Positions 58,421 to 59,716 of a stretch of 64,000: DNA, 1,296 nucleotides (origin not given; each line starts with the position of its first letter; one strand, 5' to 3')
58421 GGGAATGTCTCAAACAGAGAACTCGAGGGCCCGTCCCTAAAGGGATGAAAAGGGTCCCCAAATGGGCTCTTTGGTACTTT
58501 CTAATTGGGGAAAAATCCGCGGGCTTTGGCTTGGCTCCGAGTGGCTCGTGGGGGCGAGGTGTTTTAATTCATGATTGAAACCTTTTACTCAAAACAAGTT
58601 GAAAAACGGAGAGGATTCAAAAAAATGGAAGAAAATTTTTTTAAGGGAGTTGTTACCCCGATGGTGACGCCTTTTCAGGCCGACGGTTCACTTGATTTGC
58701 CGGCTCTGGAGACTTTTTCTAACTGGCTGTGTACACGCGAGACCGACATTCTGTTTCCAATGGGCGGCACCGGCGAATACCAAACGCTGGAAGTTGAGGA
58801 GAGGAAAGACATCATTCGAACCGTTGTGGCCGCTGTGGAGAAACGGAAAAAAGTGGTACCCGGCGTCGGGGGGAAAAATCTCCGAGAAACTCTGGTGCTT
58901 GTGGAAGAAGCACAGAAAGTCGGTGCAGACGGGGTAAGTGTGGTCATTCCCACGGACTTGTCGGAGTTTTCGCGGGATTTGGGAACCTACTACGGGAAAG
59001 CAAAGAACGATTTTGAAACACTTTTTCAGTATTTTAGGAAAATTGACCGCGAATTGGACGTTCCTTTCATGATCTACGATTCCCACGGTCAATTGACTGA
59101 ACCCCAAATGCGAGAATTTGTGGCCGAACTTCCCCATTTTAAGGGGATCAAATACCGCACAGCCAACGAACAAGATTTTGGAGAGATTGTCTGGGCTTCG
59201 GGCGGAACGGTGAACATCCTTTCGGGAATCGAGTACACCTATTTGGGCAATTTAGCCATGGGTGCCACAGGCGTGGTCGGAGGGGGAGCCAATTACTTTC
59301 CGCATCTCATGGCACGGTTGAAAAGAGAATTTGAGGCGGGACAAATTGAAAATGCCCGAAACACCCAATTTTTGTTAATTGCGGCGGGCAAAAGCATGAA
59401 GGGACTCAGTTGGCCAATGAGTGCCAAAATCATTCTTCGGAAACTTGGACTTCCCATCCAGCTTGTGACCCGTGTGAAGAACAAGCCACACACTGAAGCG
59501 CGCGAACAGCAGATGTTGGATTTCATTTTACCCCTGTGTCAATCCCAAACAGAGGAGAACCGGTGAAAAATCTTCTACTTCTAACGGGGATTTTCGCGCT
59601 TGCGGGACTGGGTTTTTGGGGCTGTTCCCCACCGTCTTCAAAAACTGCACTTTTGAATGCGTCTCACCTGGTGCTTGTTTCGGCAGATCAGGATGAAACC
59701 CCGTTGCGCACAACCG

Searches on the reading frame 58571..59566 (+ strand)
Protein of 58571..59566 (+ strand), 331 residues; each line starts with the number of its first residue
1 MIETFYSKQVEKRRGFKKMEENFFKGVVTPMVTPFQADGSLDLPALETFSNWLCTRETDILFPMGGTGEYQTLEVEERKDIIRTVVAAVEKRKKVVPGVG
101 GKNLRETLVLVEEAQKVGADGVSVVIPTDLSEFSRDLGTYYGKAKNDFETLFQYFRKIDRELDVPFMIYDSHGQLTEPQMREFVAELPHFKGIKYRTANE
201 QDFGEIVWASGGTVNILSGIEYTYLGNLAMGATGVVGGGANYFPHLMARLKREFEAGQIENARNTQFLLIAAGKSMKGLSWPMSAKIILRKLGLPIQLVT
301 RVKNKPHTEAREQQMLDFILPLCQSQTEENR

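Call 54: search_protein_families(library=pfam, proteins=[window:58571-59566:+], max_evalue=0.00001)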
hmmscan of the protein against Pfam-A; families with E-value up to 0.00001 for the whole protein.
window:58571-59566:+ (331 aa): 1 family
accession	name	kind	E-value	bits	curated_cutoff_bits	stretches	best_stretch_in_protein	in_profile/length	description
PF00701.28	DHDPS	-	3e-40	138.2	22.1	1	24-312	2-279/289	Dihydrodipicolinate synthetase family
